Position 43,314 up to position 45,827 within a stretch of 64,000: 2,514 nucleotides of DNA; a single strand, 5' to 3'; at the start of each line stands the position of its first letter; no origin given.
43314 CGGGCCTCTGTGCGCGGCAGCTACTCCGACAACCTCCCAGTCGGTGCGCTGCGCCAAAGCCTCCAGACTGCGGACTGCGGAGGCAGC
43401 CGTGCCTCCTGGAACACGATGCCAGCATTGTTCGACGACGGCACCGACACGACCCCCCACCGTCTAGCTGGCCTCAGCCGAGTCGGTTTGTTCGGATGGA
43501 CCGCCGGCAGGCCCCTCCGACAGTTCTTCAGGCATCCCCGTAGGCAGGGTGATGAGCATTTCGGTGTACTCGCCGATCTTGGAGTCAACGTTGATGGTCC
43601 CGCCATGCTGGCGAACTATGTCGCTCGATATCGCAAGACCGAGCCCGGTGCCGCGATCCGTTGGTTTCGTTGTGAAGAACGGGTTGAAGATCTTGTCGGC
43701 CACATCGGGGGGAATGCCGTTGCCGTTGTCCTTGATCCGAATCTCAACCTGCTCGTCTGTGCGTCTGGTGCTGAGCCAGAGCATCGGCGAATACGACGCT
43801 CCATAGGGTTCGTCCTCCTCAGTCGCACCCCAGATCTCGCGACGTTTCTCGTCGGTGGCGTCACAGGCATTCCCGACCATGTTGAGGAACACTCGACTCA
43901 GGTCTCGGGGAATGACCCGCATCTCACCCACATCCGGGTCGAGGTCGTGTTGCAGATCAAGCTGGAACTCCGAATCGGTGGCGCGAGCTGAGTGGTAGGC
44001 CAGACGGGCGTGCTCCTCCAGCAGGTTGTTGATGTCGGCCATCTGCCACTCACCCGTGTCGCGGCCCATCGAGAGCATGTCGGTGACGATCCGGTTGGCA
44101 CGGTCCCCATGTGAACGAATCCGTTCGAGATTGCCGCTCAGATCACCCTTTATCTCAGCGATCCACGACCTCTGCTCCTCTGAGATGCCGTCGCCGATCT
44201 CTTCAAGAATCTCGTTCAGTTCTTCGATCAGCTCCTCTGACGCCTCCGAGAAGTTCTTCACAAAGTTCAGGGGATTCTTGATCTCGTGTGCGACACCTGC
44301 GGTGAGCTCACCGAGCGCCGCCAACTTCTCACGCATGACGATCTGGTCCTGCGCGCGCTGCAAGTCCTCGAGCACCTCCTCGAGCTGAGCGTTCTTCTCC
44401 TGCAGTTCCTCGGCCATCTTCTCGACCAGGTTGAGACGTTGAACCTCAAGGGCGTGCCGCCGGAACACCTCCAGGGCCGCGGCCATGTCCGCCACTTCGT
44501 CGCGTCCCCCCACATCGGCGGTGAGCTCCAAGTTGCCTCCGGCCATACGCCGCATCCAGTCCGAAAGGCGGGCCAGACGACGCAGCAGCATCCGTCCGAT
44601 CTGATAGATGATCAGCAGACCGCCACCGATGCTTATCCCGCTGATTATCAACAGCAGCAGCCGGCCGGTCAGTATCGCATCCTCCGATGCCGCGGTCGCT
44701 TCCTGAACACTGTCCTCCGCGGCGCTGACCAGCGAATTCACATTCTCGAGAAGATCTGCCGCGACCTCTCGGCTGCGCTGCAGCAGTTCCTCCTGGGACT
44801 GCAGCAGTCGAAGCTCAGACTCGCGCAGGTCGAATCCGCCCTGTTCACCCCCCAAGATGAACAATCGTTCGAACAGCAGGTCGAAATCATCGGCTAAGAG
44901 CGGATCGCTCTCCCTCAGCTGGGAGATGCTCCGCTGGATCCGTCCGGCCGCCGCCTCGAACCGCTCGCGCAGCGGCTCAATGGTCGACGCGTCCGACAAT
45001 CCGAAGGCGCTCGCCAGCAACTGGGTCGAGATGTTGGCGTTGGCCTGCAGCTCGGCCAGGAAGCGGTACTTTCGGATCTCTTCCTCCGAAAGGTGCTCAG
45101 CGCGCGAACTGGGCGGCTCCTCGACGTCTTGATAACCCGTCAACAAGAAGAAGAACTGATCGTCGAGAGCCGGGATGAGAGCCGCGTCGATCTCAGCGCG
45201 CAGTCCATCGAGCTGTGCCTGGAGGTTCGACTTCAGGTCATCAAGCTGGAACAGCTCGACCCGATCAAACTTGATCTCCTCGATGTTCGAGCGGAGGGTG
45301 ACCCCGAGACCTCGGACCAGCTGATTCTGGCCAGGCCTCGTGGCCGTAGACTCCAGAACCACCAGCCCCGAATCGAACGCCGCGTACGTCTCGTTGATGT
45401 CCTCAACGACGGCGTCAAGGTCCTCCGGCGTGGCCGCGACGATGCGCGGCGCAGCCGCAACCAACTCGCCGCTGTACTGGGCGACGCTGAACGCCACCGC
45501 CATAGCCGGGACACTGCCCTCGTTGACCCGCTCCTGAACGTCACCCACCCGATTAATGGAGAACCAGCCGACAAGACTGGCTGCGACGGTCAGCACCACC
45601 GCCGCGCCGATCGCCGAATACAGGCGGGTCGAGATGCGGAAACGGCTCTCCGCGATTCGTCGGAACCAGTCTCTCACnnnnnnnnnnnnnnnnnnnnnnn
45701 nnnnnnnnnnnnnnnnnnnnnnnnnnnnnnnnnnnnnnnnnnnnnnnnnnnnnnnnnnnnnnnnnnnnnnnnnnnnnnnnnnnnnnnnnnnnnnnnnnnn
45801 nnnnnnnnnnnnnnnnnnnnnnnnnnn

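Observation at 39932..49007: SBP + HAMP histidine kinase translationally coupled to three GT4 glycosyltransferases, behind a sigma-less partner-switching cassette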

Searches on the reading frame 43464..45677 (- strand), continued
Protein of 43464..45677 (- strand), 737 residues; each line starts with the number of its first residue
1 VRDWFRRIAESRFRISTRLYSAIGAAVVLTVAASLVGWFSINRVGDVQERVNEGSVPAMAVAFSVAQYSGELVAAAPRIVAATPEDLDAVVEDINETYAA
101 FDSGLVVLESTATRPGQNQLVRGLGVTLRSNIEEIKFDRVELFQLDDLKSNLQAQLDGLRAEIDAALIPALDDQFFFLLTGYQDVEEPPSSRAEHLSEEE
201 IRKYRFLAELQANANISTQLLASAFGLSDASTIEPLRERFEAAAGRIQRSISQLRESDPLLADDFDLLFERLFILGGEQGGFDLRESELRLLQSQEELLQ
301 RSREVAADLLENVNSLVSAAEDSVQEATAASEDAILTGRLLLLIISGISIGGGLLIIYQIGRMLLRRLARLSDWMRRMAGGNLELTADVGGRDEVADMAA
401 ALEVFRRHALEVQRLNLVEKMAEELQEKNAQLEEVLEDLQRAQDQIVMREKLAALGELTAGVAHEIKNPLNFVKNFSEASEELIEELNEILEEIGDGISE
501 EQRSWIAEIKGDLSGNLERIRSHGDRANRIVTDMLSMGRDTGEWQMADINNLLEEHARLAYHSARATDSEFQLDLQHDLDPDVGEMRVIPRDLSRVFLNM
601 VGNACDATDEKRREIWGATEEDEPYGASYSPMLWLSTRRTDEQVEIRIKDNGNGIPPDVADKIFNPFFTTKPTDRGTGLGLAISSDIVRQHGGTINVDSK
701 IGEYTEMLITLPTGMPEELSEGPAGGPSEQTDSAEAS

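Call 76: search_protein_families(library=pfam, alignment_id=A5, max_evalue=0.00001)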
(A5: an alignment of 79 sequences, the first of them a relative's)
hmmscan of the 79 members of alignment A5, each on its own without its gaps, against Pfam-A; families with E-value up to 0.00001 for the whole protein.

A. member 1, L001:12237-12977:- (246 aa): 1 family
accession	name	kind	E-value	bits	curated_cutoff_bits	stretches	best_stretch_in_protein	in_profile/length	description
PF04367.18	DUF502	-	3.1e-24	85.4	23.8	1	80-187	1-107/107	Protein of unknown function (DUF502)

B. families by the number of members that match (of 79 scanned): 116 families (the first 25 are shown)
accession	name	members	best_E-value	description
PF00909.26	Ammonium_transp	3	7.2e-99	Ammonium Transporter Family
PF04367.18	DUF502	3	3.1e-24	Protein of unknown function (DUF502)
PF14403.11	CP_ATPgrasp_2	2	6.4e-155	Circularly permuted ATP-grasp type 2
PF04174.18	CP_ATPgrasp_1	2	1.2e-138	A circularly permuted ATPgrasp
PF01571.26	GCV_T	2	4.3e-80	Aminomethyltransferase folate-binding domain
PF01266.30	DAO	2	1.8e-72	FAD dependent oxidoreductase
PF04168.17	Alpha-E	2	7.6e-67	A predicted alpha-helical domain with a conserved ER motif.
PF01257.25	2Fe-2S_thioredx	2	8.5e-51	Thioredoxin-like [2Fe-2S] ferredoxin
PF05013.17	FGase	2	6e-36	N-formylglutamate amidohydrolase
PF00158.32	Sigma54_activat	2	7.2e-26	Sigma-54 interaction domain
PF08669.17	GCV_T_C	2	4.4e-19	Glycine cleavage T-protein C-terminal barrel domain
PF09995.15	MPAB_Lcp_cat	2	8.5e-19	ER-bound oxygenase mpaB/B'/Rubber oxygenase, catalytic domain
PF00528.27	BPD_transp_1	2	6.8e-18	Binding-protein-dependent transport system inner membrane component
PF07992.20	Pyr_redox_2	2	3.4e-09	Pyridine nucleotide-disulphide oxidoreductase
PF12838.12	Fer4_7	2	1.9e-08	4Fe-4S dicluster domain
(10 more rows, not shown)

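Call 81: search_protein_families(library=ncbifam, proteins=[L004:15102-16742:+, L009:12278-13759:+, L011:4979-6544:+, L012:13246-14676:-, L022:13533-14927:+, L025:724-2142:-, L027:3809-5215:-, L012:5068-6294:+, L015:3614-4855:-], max_evalue=1e-40)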
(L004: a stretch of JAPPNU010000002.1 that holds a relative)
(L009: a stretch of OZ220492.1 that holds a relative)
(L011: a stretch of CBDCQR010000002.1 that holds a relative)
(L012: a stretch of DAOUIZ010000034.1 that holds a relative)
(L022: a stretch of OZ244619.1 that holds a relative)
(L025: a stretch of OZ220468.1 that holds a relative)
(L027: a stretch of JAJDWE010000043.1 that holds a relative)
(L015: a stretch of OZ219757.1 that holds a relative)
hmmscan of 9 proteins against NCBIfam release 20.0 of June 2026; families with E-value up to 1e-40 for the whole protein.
L004:15102-16742:+ (546 aa): 2 families
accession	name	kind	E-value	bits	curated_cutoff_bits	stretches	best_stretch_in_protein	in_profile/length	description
TIGR03644.1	marine_trans_1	hypoth_equivalog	3.8e-153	510.1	514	1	130-536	1-404/404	probable ammonium transporter, marine subtype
TIGR00836.1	amt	subfamily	2.8e-96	322.9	343.3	1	137-533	5-406/406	ammonium transporter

L009:12278-13759:+ (493 aa): 2 families
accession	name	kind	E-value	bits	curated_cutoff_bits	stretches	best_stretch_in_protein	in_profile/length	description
TIGR03644.1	marine_trans_1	hypoth_equivalog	2.8e-156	520.4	514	1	77-483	1-404/404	probable ammonium transporter, marine subtype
TIGR00836.1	amt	subfamily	2.9e-99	332.8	343.3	1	84-480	5-406/406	ammonium transporter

L011:4979-6544:+ (521 aa): 2 families
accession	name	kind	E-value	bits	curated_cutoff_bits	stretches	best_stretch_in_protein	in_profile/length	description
TIGR03644.1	marine_trans_1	hypoth_equivalog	9.7e-154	512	514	1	100-513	1-404/404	probable ammonium transporter, marine subtype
TIGR00836.1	amt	subfamily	6.1e-92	308.6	343.3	1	107-510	5-406/406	ammonium transporter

L012:13246-14676:- (476 aa): 2 families
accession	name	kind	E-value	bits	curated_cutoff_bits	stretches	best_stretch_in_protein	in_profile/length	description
TIGR03644.1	marine_trans_1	hypoth_equivalog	9.3e-154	512.1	514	1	60-466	1-404/404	probable ammonium transporter, marine subtype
TIGR00836.1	amt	subfamily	9e-97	324.5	343.3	1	67-463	5-406/406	ammonium transporter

L022:13533-14927:+ (464 aa): 2 families
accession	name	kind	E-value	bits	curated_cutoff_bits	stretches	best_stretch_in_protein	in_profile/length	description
TIGR03644.1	marine_trans_1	hypoth_equivalog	1.2e-152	508.4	514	1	45-453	1-404/404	probable ammonium transporter, marine subtype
TIGR00836.1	amt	subfamily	1.7e-96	323.6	343.3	1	50-450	3-406/406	ammonium transporter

L025:724-2142:- (472 aa): 2 families
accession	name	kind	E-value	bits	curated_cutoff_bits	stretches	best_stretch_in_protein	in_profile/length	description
TIGR03644.1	marine_trans_1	hypoth_equivalog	1.9e-152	507.8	514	1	50-456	1-404/404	probable ammonium transporter, marine subtype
TIGR00836.1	amt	subfamily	1.4e-98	330.5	343.3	1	55-453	3-406/406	ammonium transporter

L027:3809-5215:- (468 aa): 2 families
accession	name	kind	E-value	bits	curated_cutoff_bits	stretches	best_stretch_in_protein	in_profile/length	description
TIGR03644.1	marine_trans_1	hypoth_equivalog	4.3e-155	516.5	514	1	46-452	1-404/404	probable ammonium transporter, marine subtype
TIGR00836.1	amt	subfamily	8.5e-99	331.2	343.3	1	53-449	5-406/406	ammonium transporter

L012:5068-6294:+ (408 aa): 3 families
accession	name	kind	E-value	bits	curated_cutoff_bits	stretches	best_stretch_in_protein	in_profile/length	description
TIGR00836.1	amt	subfamily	7.1e-122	407.2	343.3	1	5-406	1-406/406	ammonium transporter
NF007947.0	PRK10666.1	equivalog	3.8e-109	365.5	657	1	2-407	28-427/428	ammonium transporter AmtB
TIGR03644.1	marine_trans_1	hypoth_equivalog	2.6e-54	184.6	514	1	5-406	4-401/404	probable ammonium transporter, marine subtype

L015:3614-4855:- (413 aa): 3 families
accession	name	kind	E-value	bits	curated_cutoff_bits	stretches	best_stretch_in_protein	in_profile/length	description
TIGR00836.1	amt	subfamily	4.4e-137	457.3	343.3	1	22-410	1-406/406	ammonium transporter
NF007947.0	PRK10666.1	equivalog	2.3e-93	313.5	657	1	18-410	27-426/428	ammonium transporter AmtB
TIGR03644.1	marine_trans_1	hypoth_equivalog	1.8e-60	204.8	514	1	26-410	8-401/404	probable ammonium transporter, marine subtype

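Call 84: search_protein_families(library=pfam, proteins=[L004:5434-7104:+, L022:5224-6975:-, L020:13138-13944:-, L023:12747-13505:-, L088:1044-1730:-, L021:12819-13412:-, L018:6177-7172:-, L024:6445-7212:-, L017:13280-15088:-, L009:4630-5193:-], max_evalue=0.001)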
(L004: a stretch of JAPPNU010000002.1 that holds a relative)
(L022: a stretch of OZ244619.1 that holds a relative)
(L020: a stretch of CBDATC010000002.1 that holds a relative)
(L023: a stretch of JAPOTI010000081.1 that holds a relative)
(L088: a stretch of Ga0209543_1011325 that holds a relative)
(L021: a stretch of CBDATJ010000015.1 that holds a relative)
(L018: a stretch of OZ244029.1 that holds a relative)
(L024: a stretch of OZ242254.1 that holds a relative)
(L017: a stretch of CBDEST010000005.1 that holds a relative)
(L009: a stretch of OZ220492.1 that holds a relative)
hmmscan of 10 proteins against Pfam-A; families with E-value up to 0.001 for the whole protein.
L004:5434-7104:+ (556 aa): 2 families
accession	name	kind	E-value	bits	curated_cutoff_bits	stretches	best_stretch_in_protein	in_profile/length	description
PF00999.27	Na_H_Exchanger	-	8.3e-35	120.8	26.2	1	12-389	4-371/375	Sodium/hydrogen exchanger, transmembrane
PF00571.33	CBS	-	4.6e-10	40.1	24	1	483-537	2-55/57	CBS domain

L022:5224-6975:- (583 aa): 1 family
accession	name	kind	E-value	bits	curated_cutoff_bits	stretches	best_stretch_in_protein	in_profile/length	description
PF00860.26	Xan_ur_permease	-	2.6e-46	158.5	27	1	31-404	6-383/389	Permease family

L020:13138-13944:- (268 aa): 1 family
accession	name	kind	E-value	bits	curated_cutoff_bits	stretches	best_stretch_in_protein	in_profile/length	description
PF05013.17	FGase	-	6e-36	125.1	28.9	1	19-222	3-218/219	N-formylglutamate amidohydrolase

L023:12747-13505:- (252 aa): 1 family
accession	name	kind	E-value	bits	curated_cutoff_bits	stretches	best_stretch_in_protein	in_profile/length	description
PF05013.17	FGase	-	2.1e-33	116.8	28.9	1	16-220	2-218/219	N-formylglutamate amidohydrolase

L088:1044-1730:- (228 aa): 1 family
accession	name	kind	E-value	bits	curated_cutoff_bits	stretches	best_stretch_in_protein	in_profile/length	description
PF05719.16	GPP34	-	3.2e-43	148.6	29.1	1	17-213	2-198/201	Golgi phosphoprotein 3 (GPP34)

L021:12819-13412:- (197 aa): 1 family
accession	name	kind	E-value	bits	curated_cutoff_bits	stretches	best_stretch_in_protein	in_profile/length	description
PF12804.13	NTP_transf_3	-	3.9e-29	102.3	27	1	9-156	1-153/160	MobA-like NTP transferase domain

L018:6177-7172:- (331 aa): 1 family
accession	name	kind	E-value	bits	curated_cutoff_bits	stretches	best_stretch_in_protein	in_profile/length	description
PF02668.22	TauD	-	1.2e-65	222.5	27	1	66-323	3-266/267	Taurine catabolism dioxygenase TauD, TfdA family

L024:6445-7212:- (255 aa): 1 family
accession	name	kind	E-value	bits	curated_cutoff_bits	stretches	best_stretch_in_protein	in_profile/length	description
PF03740.19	PdxJ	-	2.3e-75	253.1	24.5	1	8-247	1-232/234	Pyridoxal phosphate biosynthesis protein PdxJ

L017:13280-15088:- (602 aa): 1 family
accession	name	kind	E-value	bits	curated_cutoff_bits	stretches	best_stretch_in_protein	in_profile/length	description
PF13372.12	Alginate_exp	-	1.2e-54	186.1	25.2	1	207-591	4-390/395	Alginate export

L009:4630-5193:- (187 aa): 2 families
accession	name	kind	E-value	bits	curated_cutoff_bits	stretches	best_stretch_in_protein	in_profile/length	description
PF04879.21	Molybdop_Fe4S4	-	2.9e-19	69.2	22.7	1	55-108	2-55/55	Molybdopterin oxidoreductase Fe4S4 domain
PF00384.28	Molybdopterin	-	9e-12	45.1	24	1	111-185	1-79/353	Molybdopterin oxidoreductase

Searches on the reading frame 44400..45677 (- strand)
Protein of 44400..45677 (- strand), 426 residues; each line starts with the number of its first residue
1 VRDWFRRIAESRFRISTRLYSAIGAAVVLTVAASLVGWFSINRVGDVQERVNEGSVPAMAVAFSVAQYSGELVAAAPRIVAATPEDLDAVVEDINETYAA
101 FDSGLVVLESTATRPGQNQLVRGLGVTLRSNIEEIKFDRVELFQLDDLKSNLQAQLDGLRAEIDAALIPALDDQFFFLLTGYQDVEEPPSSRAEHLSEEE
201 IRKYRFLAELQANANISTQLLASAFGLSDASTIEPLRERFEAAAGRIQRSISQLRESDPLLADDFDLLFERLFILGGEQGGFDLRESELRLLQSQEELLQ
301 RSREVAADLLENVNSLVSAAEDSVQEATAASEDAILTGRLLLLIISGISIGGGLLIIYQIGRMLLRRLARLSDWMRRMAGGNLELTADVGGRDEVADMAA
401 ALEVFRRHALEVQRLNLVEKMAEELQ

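Call 36: search_solved_structures(query=window:44400-45677:-, max_evalue=0.01)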
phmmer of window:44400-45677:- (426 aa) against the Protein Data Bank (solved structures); distinct sequences matched with E-value up to 0.01: 0.

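Call 79: search_protein_families(library=ncbifam, proteins=[window:44478-45677:-], max_evalue=0.01)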
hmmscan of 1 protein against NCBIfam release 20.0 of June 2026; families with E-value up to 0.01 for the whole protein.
window:44478-45677:- (400 aa): 3 families
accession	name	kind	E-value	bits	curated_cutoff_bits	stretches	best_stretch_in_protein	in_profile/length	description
TIGR02956.1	TMAO_torS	equivalog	1.6e-16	59.6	676.5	1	15-399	2-391/967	TMAO reductase system sensor histidine kinase/response regulator TorS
NF008543.0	PRK11466.1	equivalog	0.00014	19.9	982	1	15-74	5-65/914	TMAO reductase system sensor histidine kinase/response regulator TorS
NF011622.0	PRK15048.1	equivalog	0.00021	20.5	900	1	353-399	205-251/553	methyl-accepting chemotaxis protein II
